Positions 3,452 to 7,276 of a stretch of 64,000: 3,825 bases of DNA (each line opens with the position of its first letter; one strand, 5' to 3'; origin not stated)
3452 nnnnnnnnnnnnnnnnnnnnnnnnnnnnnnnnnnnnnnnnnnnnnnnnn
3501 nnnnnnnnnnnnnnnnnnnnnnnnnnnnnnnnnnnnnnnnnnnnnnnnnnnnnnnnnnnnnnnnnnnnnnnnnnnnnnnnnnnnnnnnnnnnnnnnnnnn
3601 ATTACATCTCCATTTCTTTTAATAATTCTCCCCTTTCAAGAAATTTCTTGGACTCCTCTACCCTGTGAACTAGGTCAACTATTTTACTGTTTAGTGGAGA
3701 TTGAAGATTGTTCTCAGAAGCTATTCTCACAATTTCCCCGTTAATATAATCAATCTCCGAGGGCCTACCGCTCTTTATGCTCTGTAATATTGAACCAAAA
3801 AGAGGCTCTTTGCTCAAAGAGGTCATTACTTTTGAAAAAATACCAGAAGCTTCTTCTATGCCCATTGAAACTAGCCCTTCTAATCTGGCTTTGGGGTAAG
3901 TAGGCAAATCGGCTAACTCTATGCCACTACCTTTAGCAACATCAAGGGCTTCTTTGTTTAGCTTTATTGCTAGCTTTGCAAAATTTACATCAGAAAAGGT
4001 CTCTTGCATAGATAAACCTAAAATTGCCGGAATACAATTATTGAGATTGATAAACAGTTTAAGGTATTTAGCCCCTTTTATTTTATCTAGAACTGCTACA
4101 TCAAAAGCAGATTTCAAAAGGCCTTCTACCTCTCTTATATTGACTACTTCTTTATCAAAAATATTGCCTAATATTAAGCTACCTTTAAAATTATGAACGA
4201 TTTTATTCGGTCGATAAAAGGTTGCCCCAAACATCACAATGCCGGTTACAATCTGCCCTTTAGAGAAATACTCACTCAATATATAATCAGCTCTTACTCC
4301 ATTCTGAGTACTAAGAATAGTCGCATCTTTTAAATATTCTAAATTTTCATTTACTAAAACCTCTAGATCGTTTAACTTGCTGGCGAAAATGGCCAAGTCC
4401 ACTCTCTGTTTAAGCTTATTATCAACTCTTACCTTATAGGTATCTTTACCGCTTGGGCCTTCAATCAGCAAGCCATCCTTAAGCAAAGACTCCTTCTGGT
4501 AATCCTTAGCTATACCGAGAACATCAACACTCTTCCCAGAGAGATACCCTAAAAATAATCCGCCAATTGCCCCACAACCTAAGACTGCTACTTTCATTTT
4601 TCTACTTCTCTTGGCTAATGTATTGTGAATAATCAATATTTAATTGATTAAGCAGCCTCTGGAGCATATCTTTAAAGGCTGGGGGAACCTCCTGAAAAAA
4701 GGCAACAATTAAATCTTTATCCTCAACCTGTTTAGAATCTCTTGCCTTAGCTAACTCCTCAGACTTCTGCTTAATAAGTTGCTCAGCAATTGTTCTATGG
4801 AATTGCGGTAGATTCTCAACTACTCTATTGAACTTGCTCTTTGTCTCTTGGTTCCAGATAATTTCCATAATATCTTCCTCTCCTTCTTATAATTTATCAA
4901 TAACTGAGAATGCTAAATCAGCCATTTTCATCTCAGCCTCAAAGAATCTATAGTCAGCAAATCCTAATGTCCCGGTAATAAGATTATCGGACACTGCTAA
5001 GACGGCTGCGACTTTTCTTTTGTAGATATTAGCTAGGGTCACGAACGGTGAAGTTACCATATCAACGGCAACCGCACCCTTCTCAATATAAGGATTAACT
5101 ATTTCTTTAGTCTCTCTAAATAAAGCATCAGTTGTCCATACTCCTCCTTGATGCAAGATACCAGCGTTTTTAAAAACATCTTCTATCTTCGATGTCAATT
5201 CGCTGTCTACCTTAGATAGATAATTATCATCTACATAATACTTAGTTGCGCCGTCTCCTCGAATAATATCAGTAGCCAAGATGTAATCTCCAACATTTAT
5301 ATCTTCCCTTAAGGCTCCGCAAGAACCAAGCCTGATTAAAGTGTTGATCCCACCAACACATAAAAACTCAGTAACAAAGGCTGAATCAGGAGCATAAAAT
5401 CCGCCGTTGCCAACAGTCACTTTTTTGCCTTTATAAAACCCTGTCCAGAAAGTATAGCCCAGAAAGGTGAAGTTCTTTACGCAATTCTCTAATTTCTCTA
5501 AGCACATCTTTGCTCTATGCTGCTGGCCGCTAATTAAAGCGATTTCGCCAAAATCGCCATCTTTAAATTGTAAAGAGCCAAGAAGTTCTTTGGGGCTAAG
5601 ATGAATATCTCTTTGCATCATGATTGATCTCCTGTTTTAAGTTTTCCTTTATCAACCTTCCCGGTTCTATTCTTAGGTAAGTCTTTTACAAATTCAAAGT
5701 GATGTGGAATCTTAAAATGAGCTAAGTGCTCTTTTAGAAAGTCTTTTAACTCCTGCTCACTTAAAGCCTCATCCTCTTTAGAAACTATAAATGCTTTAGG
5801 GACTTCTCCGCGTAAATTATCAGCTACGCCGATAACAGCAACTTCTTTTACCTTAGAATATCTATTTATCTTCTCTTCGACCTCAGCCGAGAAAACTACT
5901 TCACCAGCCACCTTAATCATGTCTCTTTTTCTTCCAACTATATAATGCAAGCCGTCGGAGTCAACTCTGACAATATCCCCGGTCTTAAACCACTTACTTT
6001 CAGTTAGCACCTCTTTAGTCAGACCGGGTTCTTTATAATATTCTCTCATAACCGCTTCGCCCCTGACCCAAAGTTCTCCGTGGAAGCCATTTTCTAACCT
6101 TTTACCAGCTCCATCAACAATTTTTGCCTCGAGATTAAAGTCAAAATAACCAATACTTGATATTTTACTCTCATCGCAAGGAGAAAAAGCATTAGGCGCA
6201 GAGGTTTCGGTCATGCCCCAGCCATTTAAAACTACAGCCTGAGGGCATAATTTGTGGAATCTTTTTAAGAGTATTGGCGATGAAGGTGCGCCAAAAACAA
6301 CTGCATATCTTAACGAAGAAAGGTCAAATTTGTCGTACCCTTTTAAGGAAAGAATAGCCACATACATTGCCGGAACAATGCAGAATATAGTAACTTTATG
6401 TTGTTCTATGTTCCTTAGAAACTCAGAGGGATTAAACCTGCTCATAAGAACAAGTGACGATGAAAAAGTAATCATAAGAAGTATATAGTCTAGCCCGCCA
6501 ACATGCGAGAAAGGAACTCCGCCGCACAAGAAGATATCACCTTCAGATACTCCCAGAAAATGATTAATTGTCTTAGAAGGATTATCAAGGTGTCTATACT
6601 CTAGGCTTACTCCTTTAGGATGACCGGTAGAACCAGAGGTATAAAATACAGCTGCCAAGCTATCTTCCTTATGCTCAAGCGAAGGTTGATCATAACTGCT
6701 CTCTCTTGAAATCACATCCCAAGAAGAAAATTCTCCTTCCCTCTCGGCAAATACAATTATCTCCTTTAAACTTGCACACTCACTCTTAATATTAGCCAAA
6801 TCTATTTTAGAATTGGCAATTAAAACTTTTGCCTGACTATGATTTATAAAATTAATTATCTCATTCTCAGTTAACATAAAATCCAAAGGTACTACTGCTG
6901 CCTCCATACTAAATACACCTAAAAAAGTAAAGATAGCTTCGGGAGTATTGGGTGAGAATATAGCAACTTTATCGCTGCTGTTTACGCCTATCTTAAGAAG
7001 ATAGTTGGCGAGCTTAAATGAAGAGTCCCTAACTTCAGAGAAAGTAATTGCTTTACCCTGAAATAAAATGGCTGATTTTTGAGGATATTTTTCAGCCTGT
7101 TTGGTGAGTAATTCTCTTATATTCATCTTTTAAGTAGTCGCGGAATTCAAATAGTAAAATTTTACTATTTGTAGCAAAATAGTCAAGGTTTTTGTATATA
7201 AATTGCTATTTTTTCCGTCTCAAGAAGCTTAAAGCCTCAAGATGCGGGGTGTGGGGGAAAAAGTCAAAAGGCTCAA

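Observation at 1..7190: Compact ACP-dependent KS/CLF (type II PKS-like) operon with a non-canonical accessory gene set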

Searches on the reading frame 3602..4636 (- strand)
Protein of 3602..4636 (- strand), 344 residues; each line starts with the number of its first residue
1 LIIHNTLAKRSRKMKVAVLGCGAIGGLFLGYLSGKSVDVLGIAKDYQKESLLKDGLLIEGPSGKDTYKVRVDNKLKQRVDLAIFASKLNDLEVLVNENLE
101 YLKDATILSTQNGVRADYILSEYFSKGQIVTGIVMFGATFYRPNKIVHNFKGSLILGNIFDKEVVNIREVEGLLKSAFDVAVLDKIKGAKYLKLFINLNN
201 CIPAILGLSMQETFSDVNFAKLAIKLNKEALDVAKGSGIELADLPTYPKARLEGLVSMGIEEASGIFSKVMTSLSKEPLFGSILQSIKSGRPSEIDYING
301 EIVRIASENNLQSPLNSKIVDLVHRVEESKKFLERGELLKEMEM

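Call 3: search_protein_families(library=pfam, proteins=[window:3602-4636:-], max_evalue=0.01)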
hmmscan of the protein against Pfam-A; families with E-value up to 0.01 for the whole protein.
window:3602-4636:- (344 aa): 2 families
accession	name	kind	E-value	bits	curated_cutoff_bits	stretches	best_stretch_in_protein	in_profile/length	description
PF02558.23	ApbA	-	1.1e-22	80.7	22.2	1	16-158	1-147/150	Ketopantoate reductase PanE/ApbA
PF08546.17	ApbA_C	-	1.4e-17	64.6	22.7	1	186-327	2-125/125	Ketopantoate reductase PanE/ApbA C terminal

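Call 4: search_protein_families(library=ncbifam, proteins=[window:3602-4636:-], max_evalue=0.01)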
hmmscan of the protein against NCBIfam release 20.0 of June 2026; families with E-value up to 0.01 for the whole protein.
window:3602-4636:- (344 aa): 16 families
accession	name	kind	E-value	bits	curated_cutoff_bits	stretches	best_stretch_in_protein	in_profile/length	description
TIGR00745.1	apbA_panE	subfamily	3.4e-43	148.1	141.35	1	15-329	1-304/305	2-dehydropantoate 2-reductase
NF006083.0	PRK08229.1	equivalog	6.8e-33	114.1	371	1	13-338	2-330/341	2-dehydropantoate 2-reductase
NF005092.1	PRK06522.2-3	equivalog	1.6e-29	103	500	2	14-245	1-233/296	2-dehydropantoate 2-reductase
NF005091.0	PRK06522.2-2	equivalog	1.3e-28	100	252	2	14-243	2-232/302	2-dehydropantoate 2-reductase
NF005088.0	PRK06522.1-2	subfamily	2.7e-28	99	371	1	14-330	1-305/308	2-dehydropantoate 2-reductase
NF005089.0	PRK06522.1-4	subfamily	1.2e-18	67.6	223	2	125-329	135-320/326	2-dehydropantoate 2-reductase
NF005087.0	PRK06522.1-1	equivalog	1.7e-18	66.7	351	2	14-198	1-181/296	2-dehydropantoate 2-reductase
NF005093.0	PRK06522.2-4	equivalog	1.2e-17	64.3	308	1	13-229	3-222/304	2-dehydropantoate 2-reductase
NF005094.0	PRK06522.2-5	equivalog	2.2e-17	63.3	382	1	14-161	1-152/307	2-dehydropantoate 2-reductase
NF004887.0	PRK06249.1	equivalog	3.1e-13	49.6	360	1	11-243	3-247/316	putative 2-dehydropantoate 2-reductase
NF009541.0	PRK12921.1-1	equivalog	5.2e-13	48.9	338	1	11-323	3-289/297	oxidoreductase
NF009543.0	PRK12921.1-5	equivalog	4.6e-11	42.5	339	1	279-327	255-303/305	oxidoreductase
NF009542.0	PRK12921.1-4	equivalog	1.3e-08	34.5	288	1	14-243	2-218/286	oxidoreductase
NF004311.0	PRK05708.1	equivalog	1.5e-08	33.8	378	2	14-197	3-188/305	putative 2-dehydropantoate 2-reductase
NF005090.0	PRK06522.2-1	equivalog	8.6e-05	21.9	496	1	13-216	2-206/296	2-dehydropantoate 2-reductase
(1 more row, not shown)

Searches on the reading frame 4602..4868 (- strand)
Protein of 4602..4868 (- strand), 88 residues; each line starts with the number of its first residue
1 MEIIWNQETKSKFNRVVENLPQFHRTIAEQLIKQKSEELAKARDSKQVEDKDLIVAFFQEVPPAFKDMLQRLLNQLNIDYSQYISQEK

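Call 3: search_protein_families(library=pfam, proteins=[window:4602-4868:-], max_evalue=0.01)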
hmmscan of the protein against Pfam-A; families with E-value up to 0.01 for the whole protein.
window:4602-4868:- (88 aa): 1 family
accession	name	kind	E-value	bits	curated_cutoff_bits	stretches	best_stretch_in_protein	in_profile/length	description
PF11084.13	DUF2621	-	1.6e-09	38.4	27.7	1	4-83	56-135/139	Protein of unknown function (DUF2621)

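Call 4: search_protein_families(library=ncbifam, proteins=[window:4602-4868:-], max_evalue=0.01)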
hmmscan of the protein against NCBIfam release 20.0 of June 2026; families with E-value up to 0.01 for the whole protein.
window:4602-4868:- (88 aa): 0 families

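Call 73: search_protein_families(library=pfam, proteins=[window:4602-4868:-], max_evalue=1)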
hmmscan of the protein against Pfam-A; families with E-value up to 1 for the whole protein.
window:4602-4868:- (88 aa): 2 families
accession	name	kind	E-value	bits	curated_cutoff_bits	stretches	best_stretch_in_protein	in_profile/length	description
PF11084.13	DUF2621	-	1.6e-09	38.4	27.7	1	4-83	56-135/139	Protein of unknown function (DUF2621)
PF00620.32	RhoGAP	-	0.079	13.3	24.5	1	9-77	49-119/148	RhoGAP domain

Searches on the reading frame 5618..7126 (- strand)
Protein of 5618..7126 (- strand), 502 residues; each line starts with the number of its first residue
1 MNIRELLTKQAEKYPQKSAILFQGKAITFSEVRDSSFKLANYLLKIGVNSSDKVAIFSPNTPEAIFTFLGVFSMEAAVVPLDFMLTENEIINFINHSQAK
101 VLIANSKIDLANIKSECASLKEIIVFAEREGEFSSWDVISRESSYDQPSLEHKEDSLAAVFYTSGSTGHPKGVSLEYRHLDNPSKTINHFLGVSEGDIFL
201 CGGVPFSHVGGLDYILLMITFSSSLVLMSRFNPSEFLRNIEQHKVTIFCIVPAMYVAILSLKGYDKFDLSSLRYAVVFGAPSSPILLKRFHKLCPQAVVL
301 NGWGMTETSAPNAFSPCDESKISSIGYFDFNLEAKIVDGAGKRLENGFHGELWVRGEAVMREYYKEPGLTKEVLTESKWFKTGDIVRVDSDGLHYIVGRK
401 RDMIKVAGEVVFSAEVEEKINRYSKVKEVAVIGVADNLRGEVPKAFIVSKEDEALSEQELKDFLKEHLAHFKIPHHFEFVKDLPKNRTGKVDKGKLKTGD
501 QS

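Call 3: search_protein_families(library=pfam, proteins=[window:5618-7126:-], max_evalue=0.01)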
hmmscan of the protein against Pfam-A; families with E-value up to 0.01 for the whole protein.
window:5618-7126:- (502 aa): 2 families
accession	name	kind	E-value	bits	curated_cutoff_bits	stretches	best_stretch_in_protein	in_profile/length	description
PF00501.34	AMP-binding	-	6.4e-82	275.8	29.9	1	8-364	2-384/384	AMP-binding enzyme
PF13193.12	AMP-binding_C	-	5.3e-21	75.8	24.5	1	415-490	1-76/76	AMP-binding enzyme C-terminal domain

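Call 4: search_protein_families(library=ncbifam, proteins=[window:5618-7126:-], max_evalue=0.01)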
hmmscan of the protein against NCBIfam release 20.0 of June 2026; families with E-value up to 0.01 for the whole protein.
window:5618-7126:- (502 aa): 110 families (the best 25 are shown)
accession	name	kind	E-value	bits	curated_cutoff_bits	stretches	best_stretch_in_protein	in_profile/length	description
NF004837.0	PRK06187.1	subfamily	1.3e-125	419.7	476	1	1-498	8-520/531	long-chain-fatty-acid--CoA ligase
NF006182.0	PRK08316.1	subfamily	2e-93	313.6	663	1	3-497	13-514/523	fatty acyl-CoA synthetase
NF005801.1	PRK07656.1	equivalog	4.6e-89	299.3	657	1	3-497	3-500/500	FadD3 family acyl-CoA ligase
NF006181.0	PRK08314.1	subfamily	1.1e-87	294.6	705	2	132-496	182-550/563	long-chain-fatty-acid--CoA ligase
NF002966.0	PRK03640.1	equivalog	4.3e-87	292.7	556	1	3-498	4-478/483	o-succinylbenzoate--CoA ligase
NF005307.0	PRK06839.1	equivalog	8.1e-87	291.9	748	1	6-497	7-490/496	o-succinylbenzoate--CoA ligase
NF009233.0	PRK12583.1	subfamily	1.5e-83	281.1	832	1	3-497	20-547/558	fatty acid CoA ligase family protein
NF005220.0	PRK06710.1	equivalog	1.1e-81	274.7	1116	2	132-493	183-546/563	long-chain-fatty-acid--CoA ligase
NF052269.1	Staph_lig_FadD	equivalog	2.2e-81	273.7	650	1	9-497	8-490/499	long-chain-fatty-acid--CoA ligase FadD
NF005857.1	PRK07786.1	exception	1.1e-77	261.7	733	1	5-497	13-509/513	fatty-acid--CoA ligase FadD5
NF005702.0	PRK07514.1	subfamily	1.2e-77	261.4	558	1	4-497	6-497/506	malonyl-CoA synthase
NF004822.0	PRK06178.1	equivalog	8.4e-77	259.1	782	2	145-498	203-565/571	acyl-CoA synthetase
NF004114.0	PRK05605.1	equivalog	1.2e-74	251.7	766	2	136-497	198-566/575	long-chain-fatty-acid--CoA ligase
NF005676.0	PRK07470.1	equivalog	1.6e-74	251.5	774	1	1-497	20-526/544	acyl-CoA synthetase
TIGR03098.1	ligase_PEP_1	hypoth_equivalog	1.3e-73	248.3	592.35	1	3-497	2-515/517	acyl-CoA ligase (AMP-forming), exosortase A system-associated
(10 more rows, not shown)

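Call 80: search_solved_structures(query=window:5618-7126:-, max_evalue=1e-60)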
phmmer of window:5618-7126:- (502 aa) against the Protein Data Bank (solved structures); distinct sequences matched with E-value up to 1e-60: 0.

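Call 90: search_solved_structures(query=window:5618-7126:-, max_evalue=1e-30)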
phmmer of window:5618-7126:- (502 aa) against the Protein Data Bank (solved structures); distinct sequences matched with E-value up to 1e-30: 93 (the best 60 are shown).
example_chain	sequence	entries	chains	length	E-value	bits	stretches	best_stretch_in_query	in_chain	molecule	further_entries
5bsw_A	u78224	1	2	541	1.4e-59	205.2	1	26-496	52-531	4-coumarate--CoA ligase 2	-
5bsm_A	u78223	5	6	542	2.6e-59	204.3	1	26-496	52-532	4-coumarate--CoA ligase 2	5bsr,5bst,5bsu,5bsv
5u95_A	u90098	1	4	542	3.6e-59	203.9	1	26-496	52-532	4-coumarate--CoA ligase 2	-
6mfy_A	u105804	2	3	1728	5.1e-59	203.4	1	6-499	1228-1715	Linear gramicidin synthase subunit A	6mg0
6mfz_A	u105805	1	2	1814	6.2e-59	203.1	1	6-499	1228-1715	Linear gramicidin synthase subunit A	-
9be3_A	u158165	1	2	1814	6.2e-59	203.1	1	6-499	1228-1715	Linear gramicidin synthase subunit A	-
9be4_A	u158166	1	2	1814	6.2e-59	203.1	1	6-499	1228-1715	Linear gramicidin synthase subunit A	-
9meh_A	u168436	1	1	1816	6.2e-59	203.1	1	6-499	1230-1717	Linear gramicidin synthase subunit A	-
8r2q_A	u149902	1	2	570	1.3e-58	202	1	7-497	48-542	Probable fatty-acid-CoA ligase FadD5 (Fatty-acid-CoA synthetase) (Fatty-acid-CoA synthase)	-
8wev_A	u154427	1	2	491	1.8e-58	201.5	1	9-497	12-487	Feruloyl-CoA Synthetase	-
8weu_A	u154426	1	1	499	1.9e-58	201.5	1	9-497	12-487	Fatty-acyl-CoA synthase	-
3a9u_A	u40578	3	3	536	1.8e-56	195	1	23-497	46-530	4-coumarate--CoA ligase | 4-coumarate:CoA ligase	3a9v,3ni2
3ivr_A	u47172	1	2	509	2.6e-55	191.1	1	5-499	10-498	Putative long-chain-fatty-acid CoA ligase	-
6k4c_A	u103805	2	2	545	1.5e-53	185.4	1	25-497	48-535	Ancestral luciferase AncLamp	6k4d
5kyv_A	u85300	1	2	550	4.2e-53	183.9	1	27-497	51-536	Luciferin 4-monooxygenase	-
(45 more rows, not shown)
